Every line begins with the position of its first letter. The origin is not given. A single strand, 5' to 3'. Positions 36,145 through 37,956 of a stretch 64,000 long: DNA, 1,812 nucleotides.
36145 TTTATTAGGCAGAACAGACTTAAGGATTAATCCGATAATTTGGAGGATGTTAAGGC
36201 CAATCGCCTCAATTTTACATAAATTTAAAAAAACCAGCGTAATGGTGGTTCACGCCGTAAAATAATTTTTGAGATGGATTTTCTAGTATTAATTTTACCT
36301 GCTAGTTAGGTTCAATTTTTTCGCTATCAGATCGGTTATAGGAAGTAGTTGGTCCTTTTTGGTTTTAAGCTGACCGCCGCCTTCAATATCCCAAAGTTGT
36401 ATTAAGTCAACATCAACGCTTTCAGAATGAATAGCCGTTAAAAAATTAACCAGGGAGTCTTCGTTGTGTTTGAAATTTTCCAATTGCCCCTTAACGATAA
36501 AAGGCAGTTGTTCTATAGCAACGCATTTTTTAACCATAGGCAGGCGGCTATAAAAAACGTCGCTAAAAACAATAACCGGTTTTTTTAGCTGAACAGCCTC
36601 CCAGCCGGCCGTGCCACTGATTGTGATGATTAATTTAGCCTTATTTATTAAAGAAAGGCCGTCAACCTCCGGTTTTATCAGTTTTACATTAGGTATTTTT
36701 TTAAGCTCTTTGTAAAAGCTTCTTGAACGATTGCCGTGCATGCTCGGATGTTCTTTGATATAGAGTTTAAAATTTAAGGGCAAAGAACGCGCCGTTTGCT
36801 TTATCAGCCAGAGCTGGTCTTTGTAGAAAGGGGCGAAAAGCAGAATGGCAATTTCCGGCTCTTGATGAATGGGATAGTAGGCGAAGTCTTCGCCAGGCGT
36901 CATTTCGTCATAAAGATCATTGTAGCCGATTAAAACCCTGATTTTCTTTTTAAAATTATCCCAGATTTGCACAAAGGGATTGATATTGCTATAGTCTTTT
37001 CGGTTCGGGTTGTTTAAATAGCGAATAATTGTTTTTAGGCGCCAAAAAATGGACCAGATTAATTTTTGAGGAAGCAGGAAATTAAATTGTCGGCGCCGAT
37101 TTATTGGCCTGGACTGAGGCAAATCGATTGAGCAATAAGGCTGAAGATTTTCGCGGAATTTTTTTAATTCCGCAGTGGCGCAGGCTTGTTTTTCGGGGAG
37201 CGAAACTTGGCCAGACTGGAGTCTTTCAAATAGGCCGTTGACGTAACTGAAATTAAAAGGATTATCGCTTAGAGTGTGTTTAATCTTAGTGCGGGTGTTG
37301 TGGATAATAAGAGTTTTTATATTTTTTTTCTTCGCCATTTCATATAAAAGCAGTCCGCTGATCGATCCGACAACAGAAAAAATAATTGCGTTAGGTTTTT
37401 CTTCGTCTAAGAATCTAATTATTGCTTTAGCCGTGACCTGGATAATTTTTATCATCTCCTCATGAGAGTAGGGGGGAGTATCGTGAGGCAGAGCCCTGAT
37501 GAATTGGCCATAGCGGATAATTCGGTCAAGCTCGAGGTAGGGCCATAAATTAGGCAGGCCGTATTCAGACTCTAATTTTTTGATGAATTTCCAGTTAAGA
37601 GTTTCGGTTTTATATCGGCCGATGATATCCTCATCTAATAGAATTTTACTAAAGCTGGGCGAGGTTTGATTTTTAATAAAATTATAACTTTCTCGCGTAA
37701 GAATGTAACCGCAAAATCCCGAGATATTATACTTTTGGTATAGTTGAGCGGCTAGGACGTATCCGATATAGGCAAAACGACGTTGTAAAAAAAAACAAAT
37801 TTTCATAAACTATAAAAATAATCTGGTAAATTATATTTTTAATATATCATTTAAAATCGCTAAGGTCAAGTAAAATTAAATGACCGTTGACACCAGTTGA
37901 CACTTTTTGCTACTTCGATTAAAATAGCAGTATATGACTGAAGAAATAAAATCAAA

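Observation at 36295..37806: Two KpsC/KpsS-like HP-motif GT-B paralogs as candidate nonulosonic-acid transferases; one is inverted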

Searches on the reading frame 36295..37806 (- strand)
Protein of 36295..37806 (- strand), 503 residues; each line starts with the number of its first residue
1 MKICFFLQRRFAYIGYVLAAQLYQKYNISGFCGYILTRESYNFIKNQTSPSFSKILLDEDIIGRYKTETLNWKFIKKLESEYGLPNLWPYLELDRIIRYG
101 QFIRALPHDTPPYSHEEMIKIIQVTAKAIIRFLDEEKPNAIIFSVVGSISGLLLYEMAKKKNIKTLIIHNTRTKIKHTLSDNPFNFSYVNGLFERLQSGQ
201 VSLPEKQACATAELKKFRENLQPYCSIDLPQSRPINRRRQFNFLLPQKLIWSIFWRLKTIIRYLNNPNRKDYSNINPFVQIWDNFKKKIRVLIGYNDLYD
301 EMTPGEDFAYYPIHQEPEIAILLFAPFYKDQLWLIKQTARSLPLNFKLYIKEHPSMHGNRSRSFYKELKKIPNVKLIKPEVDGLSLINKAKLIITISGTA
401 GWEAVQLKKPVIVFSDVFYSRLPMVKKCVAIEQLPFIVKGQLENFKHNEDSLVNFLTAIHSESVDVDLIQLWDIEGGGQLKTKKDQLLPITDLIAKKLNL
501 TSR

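Call 3: search_protein_families(library=pfam, proteins=[window:36295-37806:-], max_evalue=1)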
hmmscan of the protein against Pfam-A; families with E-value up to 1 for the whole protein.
window:36295-37806:- (503 aa): 6 families
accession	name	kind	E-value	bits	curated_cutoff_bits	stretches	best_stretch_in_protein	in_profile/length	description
PF05159.20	Capsule_synth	-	4.2e-08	33.5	20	1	334-420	176-267/310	Capsule polysaccharide biosynthesis protein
PF02350.25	Epimerase_2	-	0.0018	17.7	30.6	1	357-414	223-284/347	UDP-N-acetylglucosamine 2-epimerase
PF04007.18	DUF354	-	0.0025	17.4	22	1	369-413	240-284/349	Protein of unknown function (DUF354)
PF20471.4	DUF6716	-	0.025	14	27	1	387-417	256-286/342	Putative glycosyltransferase (DUF6716)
PF02684.21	LpxB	-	0.037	13.3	22.6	1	354-414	225-286/374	Lipid-A-disaccharide synthetase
PF06092.17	DUF943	-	0.056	13.5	25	1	394-486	16-101/151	Enterobacterial putative membrane protein (DUF943)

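Call 4: search_protein_families(library=ncbifam, proteins=[window:36295-37806:-], max_evalue=1)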
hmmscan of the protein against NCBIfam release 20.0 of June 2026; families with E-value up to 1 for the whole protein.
window:36295-37806:- (503 aa): 3 families
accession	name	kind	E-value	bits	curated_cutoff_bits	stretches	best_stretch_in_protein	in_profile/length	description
NF046086.1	BFO_1060_trans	domain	5.6e-07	29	200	1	347-416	222-291/365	BFO_1060 family glycosyltransferase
TIGR00236.1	wecB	equivalog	3.2e-05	23.3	210.15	1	360-416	244-302/366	non-hydrolyzing UDP-N-acetylglucosamine 2-epimerase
TIGR04396.2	surf_polysacc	subfamily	0.00054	19.2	125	1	347-421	225-295/427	surface carbohydrate biosynthesis protein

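Call 13: search_solved_structures(query=window:36295-37806:-, max_evalue=10, show_alignments=3)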
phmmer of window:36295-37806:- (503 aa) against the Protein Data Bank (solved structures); distinct sequences matched with E-value up to 10: 9.
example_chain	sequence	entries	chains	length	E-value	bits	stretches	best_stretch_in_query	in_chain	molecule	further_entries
6mgb_A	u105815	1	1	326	3.5e-05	25.8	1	347-422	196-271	Capsular polysaccharide export system protein KpsC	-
8fuw_A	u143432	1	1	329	0.0033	19.3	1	346-421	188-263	Capsule polysaccharide export protein KpsC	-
8fux_A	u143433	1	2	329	0.0033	19.3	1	346-421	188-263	Capsule polysaccharide export protein KpsC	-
6mgc_A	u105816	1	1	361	0.0039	19.1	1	346-421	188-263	Capsule polysaccharide export protein KpsC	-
6mgd_A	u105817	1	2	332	0.035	15.9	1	312-421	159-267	Capsular polysaccharide export system protein KpsC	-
3dzc_A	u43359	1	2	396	1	11.1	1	361-416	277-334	UDP-N-acetylglucosamine 2-epimerase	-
7vza_A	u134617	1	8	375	2.1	10.1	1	339-416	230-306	Putative UDP-N-acetylglucosamine 2-epimerase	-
7vyy_A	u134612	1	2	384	2.2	10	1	339-416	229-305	Putative UDP-N-acetylglucosamine 2-epimerase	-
7vz6_A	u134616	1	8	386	2.2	10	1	339-416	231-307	Putative UDP-N-acetylglucosamine 2-epimerase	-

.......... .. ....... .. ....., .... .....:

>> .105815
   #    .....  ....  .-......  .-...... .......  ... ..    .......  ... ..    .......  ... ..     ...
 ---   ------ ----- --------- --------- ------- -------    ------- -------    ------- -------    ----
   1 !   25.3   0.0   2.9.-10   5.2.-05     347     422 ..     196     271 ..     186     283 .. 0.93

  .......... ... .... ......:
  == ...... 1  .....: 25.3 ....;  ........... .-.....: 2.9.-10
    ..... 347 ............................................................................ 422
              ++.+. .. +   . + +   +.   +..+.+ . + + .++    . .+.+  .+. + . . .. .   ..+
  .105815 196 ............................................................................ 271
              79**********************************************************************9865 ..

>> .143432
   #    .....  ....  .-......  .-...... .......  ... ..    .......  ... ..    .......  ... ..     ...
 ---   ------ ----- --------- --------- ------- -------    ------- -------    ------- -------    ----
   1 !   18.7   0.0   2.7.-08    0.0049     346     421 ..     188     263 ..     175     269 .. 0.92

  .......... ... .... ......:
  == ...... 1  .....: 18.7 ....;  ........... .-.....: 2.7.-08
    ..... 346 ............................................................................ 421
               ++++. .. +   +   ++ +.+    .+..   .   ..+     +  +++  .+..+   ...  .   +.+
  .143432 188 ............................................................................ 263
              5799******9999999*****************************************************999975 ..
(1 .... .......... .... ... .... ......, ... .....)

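Call 21: find_homologous_proteins(query=window:36295-37806:-, max_evalue=0.001)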
Query window:36295-37806:- (503 aa): 576 proteins with E <= 0.001 among 8000 candidates; the best 120 are listed.
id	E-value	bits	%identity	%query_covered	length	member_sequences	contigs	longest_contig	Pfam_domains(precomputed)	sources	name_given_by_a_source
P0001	0.0e+0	1145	100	100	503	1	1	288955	PF05159.21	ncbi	-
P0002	3.7e-237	806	70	98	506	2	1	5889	PF05159.21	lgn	-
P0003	1.1e-235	801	70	99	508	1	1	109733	PF05159.21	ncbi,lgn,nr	ncbi:MAG: hypothetical protein Q7K35_02015 [bacterium]|nr:hypothetical protein [bacterium]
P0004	7.7e-233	792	68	100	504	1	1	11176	PF05159.21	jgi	jgi:hypothetical protein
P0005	5.9e-232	789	69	100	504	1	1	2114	PF05159.21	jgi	jgi:hypothetical protein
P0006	1.1e-231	788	68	100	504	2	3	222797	PF05159.21,PF02350.26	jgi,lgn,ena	-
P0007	4.6e-231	786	68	100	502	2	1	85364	PF05159.21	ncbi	ncbi:MAG: hypothetical protein WC323_00025 [Patescibacteria group bacterium]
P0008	7.0e-230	782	68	100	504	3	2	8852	PF05159.21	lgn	-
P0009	7.5e-229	779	68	100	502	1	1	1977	PF05159.21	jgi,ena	-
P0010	9.8e-229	778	67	100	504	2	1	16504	PF05159.21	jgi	-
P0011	1.2e-228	778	67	100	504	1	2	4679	PF05159.21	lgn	-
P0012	1.4e-227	774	66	100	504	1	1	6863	PF05159.21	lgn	-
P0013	4.7e-226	769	67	99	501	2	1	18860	PF05159.21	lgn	-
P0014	1.2e-225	768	66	99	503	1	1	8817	PF05159.21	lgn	-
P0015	5.6e-224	762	63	100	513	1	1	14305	PF05159.21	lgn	-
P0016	6.5e-223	759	66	99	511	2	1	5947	PF05159.21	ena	-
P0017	9.5e-216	735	62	100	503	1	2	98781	PF05159.21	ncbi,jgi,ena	ncbi:MAG: hypothetical protein WC745_01585 [Patescibacteria group bacterium]|jgi:hypothetical protei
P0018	3.2e-212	724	62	100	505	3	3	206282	PF05159.21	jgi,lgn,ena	-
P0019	4.3e-212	723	62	99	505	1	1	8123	PF05159.21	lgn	-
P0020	1.4e-207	708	60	99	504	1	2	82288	PF05159.21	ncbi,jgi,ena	ncbi:MAG: hypothetical protein WCW25_03680 [Patescibacteria group bacterium]|jgi:hypothetical protei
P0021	5.1e-202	690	61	99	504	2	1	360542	PF05159.21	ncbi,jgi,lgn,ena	-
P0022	1.6e-200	685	60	100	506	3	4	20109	PF05159.21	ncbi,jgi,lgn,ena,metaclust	metaclust:\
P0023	7.5e-200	683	67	88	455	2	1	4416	PF05159.21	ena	-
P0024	8.5e-188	643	56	100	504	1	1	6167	PF05159.21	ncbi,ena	-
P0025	5.0e-183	627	55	99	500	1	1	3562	PF05159.21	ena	-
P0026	2.0e-182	625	54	100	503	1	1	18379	PF05159.21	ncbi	ncbi:MAG: hypothetical protein ABIH48_00105 [Candidatus Falkowbacteria bacterium]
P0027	4.0e-179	615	53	99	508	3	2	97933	PF05159.21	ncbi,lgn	-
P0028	1.3e-177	610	53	99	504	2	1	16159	PF05159.21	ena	-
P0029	7.9e-177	607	54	99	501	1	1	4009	PF05159.21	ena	-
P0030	6.1e-176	604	51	99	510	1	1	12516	PF05159.21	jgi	jgi:hypothetical protein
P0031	2.2e-175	602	53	100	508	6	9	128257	PF05159.21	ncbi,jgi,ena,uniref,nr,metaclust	ncbi:MAG: hypothetical protein A2931_02840 [Candidatus Niyogibacteria bacterium RIFCSPLOWO2_01_FULL_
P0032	2.6e-175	602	52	100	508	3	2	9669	PF05159.21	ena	-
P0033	4.7e-175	601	52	99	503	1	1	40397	PF05159.21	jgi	jgi:hypothetical protein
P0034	5.8e-175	601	52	99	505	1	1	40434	PF05159.21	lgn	-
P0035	2.8e-174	599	53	99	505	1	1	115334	PF05159.21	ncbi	-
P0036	6.4e-174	597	52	100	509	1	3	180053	PF05159.21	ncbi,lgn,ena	ncbi:MAG: hypothetical protein AAB474_00595 [Patescibacteria group bacterium]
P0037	8.9e-174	597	51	100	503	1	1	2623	PF05159.21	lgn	-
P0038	9.6e-174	597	53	100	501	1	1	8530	PF05159.21,PF02350.26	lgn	-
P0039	1.4e-173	596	53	100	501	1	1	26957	PF05159.21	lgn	-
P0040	1.7e-173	596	52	99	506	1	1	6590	PF05159.21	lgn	-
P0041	2.8e-173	595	51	99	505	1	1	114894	PF05159.21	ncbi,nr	ncbi:MAG: hypothetical protein Q7R93_03400 [bacterium]|nr:hypothetical protein [bacterium]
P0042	8.3e-173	594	52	99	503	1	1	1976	PF05159.21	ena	-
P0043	1.6e-172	593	53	99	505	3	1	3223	PF05159.21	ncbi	-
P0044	1.6e-172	593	52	99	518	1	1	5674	PF05159.21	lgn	-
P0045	1.9e-172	592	53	99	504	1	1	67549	PF05159.21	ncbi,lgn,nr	ncbi:MAG: hypothetical protein Q8R29_01245 [bacterium]|nr:hypothetical protein [bacterium]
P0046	4.3e-172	591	53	100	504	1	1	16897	PF05159.21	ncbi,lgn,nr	ncbi:MAG: hypothetical protein PHS62_04510 [Patescibacteria group bacterium]|nr:hypothetical protein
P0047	4.8e-172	591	53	96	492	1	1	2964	PF05159.21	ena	-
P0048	6.5e-172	591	51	99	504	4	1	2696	PF05159.21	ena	-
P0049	7.0e-172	591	52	99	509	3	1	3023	PF05159.21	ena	-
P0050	8.3e-172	590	52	99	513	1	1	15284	PF05159.21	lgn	-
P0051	8.9e-172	590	51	100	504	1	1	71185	PF05159.21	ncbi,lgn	-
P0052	1.1e-171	590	50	100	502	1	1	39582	PF05159.21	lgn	-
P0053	1.8e-171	589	52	99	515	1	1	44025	PF05159.21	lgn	-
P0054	2.2e-171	589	52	99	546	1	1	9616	PF05159.21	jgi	-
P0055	4.7e-171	588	53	99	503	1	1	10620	PF05159.21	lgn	-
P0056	6.2e-171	587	52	99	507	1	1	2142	PF05159.21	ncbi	-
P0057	1.0e-170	587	53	99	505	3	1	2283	PF05159.21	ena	-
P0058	2.5e-170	585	49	99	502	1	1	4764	PF05159.21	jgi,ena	-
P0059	7.5e-170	584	50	100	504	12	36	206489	PF05159.21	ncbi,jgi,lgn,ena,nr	ncbi:MAG: hypothetical protein UV75_C0003G0053 [Candidatus Giovannonibacteria bacterium GW2011_GWA1_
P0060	1.0e-169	583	49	100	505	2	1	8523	PF05159.21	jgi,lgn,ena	-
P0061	4.9e-169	581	51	99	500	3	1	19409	PF05159.21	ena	-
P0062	7.6e-169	581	51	99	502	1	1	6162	PF05159.21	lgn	-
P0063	1.1e-168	580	51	100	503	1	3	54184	PF05159.21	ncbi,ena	-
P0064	4.9e-168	578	49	99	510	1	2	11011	PF05159.21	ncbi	-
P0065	9.5e-168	577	52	99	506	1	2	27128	PF05159.21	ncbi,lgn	-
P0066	1.1e-167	577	51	99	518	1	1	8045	PF05159.21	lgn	-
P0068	1.6e-167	576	49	100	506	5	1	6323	PF05159.21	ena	-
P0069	1.8e-167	576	52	100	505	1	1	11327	PF05159.21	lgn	-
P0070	6.0e-167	574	51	99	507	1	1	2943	PF05159.21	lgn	-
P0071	7.2e-167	574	50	100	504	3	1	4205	PF05159.21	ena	-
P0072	6.0e-166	571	50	100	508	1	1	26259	PF05159.21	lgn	-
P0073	7.2e-166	571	50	100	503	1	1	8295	PF05159.21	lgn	-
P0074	9.2e-166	570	50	99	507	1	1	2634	PF05159.21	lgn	-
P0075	9.7e-166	570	50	100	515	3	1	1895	PF05159.21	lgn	-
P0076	1.9e-165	569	50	100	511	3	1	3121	PF05159.21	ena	-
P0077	3.9e-165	568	50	99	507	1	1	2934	PF05159.21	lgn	-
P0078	5.1e-165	568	50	100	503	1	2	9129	PF05159.21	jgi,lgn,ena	-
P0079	7.8e-165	567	50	100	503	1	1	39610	PF05159.21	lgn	-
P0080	1.6e-164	566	48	100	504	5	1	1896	PF05159.21,PF02350.26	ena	-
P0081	1.6e-164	566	51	99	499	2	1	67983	PF05159.21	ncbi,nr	ncbi:MAG: hypothetical protein HZC14_00205 [Candidatus Niyogibacteria bacterium]|nr:hypothetical pro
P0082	2.1e-164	566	51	99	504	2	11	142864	PF05159.21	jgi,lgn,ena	-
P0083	4.9e-164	565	50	99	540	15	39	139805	PF05159.21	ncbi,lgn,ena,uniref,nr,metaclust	ncbi:MAG: hypothetical protein UX43_C0001G0041 [Candidatus Giovannonibacteria bacterium GW2011_GWB1_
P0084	1.6e-163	563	49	97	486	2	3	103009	PF05159.21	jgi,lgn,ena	-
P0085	2.4e-163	562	50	100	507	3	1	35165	PF05159.21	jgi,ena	-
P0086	3.5e-163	562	47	100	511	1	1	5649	PF05159.21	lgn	-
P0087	1.1e-162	560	51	99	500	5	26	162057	PF05159.21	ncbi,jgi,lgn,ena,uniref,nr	ncbi:MAG: hypothetical protein UW81_C0004G0016 [Candidatus Giovannonibacteria bacterium GW2011_GWC2_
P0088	7.5e-162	558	50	99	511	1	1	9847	PF05159.21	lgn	-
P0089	1.5e-161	556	51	100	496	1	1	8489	PF05159.21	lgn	-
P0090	1.8e-161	556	49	99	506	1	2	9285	PF05159.21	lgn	-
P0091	4.6e-161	555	48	100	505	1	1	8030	PF05159.21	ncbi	-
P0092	1.2e-160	554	50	96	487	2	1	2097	PF05159.21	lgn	-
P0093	2.0e-160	553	50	99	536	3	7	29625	PF05159.21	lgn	-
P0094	2.6e-159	549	48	99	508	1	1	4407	PF05159.21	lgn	-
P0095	3.2e-159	549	51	99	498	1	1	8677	PF05159.21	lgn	-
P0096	3.3e-159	549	48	99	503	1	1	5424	PF05159.21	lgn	-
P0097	5.5e-157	541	46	100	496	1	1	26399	PF05159.21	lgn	-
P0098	7.1e-157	541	48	99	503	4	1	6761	PF05159.21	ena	-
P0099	8.2e-157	541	49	100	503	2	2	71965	PF05159.21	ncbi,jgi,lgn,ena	-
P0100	2.7e-155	536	50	96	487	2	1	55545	PF05159.21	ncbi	ncbi:MAG: hypothetical protein AAB378_00725 [Patescibacteria group bacterium]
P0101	3.8e-155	535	47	99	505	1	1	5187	PF05159.21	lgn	-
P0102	5.5e-155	535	47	100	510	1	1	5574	PF05159.21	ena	-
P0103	1.1e-154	534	47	99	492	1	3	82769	PF05159.21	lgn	-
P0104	1.3e-154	534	47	100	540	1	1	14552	PF05159.21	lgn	-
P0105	1.7e-154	533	47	99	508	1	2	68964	PF05159.21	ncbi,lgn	-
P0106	5.2e-154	532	48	100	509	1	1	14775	PF05159.21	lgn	-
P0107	2.3e-153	530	47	100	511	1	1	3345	PF05159.21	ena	-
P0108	3.2e-153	529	47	99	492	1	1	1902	PF05159.21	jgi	jgi:hypothetical protein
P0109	6.0e-152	525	47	99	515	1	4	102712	PF05159.21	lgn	-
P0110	8.1e-152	524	48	100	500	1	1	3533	PF05159.21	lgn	-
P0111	1.3e-151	524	48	99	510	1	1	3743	PF05159.21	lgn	-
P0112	2.6e-151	523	49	98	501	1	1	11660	PF05159.21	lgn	-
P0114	2.9e-151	523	48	99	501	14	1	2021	PF05159.21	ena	-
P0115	3.2e-151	522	49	100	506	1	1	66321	PF05159.21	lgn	-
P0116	5.3e-151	522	49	99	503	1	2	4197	PF05159.21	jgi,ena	-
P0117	7.1e-151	521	48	99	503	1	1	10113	PF05159.21,PF02350.26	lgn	-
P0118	2.6e-150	519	47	99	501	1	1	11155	PF05159.21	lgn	-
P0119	6.0e-150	518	48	100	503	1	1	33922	PF05159.21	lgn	-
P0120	8.0e-150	518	48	99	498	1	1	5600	PF05159.21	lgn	-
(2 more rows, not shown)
